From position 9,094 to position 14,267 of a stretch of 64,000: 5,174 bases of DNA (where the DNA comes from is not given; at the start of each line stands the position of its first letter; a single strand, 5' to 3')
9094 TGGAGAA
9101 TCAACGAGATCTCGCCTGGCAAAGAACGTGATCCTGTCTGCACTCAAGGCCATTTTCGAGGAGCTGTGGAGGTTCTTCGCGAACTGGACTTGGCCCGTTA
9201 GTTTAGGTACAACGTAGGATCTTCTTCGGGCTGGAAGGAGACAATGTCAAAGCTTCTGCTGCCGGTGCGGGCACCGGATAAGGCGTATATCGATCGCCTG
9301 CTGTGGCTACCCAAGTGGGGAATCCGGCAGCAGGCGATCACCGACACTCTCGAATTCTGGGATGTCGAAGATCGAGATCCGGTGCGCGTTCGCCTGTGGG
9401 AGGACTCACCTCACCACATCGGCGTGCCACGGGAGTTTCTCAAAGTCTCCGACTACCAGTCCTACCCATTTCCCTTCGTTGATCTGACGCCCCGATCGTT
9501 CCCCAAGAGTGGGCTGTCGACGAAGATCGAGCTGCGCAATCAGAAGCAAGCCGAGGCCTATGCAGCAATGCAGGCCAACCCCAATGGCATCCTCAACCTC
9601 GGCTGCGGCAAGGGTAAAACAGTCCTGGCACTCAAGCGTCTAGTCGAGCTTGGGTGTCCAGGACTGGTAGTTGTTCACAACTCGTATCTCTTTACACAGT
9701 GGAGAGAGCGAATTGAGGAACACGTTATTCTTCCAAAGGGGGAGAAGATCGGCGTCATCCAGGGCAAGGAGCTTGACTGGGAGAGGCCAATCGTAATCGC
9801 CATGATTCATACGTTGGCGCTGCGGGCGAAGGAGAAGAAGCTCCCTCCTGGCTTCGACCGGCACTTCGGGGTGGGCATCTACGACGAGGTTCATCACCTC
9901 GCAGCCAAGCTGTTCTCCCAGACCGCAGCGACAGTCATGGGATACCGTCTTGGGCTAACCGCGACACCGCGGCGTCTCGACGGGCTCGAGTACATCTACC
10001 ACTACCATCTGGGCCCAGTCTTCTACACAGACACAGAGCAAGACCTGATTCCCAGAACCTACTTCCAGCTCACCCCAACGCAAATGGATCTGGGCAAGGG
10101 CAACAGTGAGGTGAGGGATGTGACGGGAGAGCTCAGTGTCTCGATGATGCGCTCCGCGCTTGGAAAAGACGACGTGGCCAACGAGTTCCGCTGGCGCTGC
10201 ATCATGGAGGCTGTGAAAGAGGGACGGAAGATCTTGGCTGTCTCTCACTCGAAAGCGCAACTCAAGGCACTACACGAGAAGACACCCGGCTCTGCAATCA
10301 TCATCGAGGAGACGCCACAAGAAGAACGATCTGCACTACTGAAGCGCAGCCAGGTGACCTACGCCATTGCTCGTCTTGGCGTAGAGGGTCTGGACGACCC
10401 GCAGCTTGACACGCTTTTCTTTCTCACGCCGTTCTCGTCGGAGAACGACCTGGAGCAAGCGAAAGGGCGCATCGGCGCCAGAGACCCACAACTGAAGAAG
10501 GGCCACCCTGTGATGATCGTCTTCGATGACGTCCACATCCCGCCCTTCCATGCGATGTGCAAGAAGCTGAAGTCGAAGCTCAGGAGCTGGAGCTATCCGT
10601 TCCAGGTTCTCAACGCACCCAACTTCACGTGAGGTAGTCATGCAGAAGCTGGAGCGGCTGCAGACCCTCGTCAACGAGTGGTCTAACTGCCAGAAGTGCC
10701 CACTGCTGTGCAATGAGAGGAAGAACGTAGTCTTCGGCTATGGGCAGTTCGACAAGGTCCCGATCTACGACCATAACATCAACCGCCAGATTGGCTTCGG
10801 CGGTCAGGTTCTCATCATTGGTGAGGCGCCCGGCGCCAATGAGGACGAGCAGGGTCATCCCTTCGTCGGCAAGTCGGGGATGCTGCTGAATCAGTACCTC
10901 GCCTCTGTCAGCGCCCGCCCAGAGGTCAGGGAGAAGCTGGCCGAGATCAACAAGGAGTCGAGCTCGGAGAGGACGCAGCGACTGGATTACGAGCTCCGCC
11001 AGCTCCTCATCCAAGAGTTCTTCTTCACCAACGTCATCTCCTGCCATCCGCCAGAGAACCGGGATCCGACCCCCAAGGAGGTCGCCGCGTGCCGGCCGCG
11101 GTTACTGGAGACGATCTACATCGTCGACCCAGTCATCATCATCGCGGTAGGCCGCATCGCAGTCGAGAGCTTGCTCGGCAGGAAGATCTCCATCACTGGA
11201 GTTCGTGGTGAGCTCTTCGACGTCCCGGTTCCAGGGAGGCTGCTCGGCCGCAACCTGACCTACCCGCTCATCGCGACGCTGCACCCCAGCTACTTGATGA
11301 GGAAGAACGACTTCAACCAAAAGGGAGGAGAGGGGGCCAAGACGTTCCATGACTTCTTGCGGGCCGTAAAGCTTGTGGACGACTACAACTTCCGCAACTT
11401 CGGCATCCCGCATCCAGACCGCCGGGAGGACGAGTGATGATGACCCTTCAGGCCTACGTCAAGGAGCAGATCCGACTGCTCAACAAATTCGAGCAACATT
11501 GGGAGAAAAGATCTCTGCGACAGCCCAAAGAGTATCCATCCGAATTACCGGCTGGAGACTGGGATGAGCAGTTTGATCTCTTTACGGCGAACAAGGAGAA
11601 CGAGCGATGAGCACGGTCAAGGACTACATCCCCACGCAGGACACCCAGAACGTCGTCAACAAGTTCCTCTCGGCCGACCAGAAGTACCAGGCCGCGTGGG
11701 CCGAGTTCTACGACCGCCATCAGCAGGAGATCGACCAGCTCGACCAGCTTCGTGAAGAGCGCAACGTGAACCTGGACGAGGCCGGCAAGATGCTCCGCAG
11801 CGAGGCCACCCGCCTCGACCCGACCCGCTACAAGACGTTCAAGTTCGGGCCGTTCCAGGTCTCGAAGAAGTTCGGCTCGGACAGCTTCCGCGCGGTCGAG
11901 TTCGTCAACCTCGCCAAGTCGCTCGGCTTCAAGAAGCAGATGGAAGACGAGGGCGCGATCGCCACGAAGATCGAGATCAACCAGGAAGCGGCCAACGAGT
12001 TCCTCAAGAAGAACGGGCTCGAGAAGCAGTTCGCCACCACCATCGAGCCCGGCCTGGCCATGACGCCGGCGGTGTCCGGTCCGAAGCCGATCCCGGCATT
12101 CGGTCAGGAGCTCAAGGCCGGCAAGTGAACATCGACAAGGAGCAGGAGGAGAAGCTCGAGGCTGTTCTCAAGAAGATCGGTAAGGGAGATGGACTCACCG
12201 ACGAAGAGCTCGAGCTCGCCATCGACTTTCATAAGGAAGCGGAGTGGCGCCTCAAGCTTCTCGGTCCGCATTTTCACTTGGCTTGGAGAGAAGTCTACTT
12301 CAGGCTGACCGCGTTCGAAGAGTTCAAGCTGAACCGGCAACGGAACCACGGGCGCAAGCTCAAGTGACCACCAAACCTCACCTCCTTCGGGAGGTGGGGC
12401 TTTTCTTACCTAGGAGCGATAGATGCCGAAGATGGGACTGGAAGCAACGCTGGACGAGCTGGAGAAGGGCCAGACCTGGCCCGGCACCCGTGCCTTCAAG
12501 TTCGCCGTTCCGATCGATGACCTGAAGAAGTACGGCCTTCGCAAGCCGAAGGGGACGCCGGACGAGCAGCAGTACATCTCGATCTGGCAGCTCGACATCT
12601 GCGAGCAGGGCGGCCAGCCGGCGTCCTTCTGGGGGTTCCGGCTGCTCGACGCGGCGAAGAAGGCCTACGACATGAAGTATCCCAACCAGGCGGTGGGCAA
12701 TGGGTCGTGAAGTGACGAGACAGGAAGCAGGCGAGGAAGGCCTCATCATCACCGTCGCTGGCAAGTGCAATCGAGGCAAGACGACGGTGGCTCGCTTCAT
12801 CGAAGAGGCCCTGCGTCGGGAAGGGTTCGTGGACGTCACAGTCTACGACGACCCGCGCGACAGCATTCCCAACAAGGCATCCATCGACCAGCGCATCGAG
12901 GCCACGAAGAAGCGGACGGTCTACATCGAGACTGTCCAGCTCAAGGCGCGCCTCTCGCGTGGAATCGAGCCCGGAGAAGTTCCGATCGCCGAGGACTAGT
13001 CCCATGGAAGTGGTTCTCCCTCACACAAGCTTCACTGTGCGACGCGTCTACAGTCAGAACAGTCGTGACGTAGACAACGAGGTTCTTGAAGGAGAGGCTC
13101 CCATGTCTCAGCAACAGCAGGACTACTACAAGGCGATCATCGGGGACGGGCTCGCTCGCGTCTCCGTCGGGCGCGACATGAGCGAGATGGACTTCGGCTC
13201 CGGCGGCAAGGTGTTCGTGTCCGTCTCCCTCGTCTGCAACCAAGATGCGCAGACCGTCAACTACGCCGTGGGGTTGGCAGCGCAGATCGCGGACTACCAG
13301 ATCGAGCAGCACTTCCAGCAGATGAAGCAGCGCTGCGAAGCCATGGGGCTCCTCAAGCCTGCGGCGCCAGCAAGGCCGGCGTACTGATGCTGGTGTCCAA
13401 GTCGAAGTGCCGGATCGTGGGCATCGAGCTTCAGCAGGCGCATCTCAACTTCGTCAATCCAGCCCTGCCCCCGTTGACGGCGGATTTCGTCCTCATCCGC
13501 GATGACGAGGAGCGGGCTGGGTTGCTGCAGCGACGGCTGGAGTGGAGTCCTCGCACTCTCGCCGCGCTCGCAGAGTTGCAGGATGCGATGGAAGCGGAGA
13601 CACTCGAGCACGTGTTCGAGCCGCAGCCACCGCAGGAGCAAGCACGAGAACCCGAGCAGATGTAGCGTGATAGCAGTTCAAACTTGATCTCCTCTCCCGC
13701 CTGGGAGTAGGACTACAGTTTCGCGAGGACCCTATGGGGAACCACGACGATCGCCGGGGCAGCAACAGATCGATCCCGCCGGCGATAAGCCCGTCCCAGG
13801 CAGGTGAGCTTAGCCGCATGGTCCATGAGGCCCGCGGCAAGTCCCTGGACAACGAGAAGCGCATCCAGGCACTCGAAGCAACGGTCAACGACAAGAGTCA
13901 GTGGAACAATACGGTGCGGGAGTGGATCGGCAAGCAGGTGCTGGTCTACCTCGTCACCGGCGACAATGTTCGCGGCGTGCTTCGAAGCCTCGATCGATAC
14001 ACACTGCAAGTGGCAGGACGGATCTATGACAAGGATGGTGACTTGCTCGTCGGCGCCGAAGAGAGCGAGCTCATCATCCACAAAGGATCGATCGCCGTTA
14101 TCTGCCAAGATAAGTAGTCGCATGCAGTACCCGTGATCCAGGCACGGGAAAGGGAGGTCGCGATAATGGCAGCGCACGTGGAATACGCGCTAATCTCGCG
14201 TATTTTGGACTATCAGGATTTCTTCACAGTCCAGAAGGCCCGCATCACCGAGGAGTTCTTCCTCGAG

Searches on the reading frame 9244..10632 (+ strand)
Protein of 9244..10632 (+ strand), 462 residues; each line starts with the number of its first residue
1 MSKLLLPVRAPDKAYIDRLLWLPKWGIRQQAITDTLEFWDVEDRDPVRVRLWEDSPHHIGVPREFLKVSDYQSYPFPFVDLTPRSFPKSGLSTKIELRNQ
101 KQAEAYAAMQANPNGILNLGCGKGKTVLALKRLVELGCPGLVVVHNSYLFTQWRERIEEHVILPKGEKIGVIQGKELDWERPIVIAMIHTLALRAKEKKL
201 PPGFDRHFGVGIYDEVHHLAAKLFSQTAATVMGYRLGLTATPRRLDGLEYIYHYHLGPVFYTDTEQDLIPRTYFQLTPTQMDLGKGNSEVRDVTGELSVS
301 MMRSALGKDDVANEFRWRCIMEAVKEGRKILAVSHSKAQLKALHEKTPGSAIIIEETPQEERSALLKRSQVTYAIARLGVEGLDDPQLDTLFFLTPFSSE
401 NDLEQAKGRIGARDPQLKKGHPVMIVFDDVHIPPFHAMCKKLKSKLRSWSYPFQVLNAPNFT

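Call 12: search_protein_families(library=pfam, proteins=[window:9244-10632:+], max_evalue=0.05)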
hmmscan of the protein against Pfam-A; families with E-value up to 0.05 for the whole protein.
window:9244-10632:+ (462 aa): 2 families
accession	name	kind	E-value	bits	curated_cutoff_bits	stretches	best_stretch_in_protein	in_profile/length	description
PF04851.21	ResIII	-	8.6e-17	62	22.5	1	100-244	6-164/164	Type III restriction enzyme, res subunit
PF00271.37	Helicase_C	-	9.8e-05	23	23.5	1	320-411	6-107/110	Helicase conserved C-terminal domain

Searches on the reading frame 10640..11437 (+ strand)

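Call 12: search_protein_families(library=pfam, proteins=[window:10640-11437:+], max_evalue=0.05)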
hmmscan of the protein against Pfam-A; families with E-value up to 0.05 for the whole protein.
window:10640-11437:+ (265 aa): 1 family
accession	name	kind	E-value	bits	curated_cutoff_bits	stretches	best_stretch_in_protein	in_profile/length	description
PF03167.25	UDG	-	2e-27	96.4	24.3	1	56-224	9-126/141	Uracil DNA glycosylase superfamily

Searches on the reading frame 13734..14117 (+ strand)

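Call 12: search_protein_families(library=pfam, proteins=[window:13734-14117:+], max_evalue=0.05)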
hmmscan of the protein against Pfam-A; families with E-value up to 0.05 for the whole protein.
window:13734-14117:+ (127 aa): 2 families
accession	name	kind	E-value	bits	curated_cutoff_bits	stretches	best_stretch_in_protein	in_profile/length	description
PF01423.28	LSM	-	0.0011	19.1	23.4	1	62-89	4-31/66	LSM domain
PF17209.9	Hfq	-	0.0024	17.9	27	1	68-93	15-40/64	Hfq protein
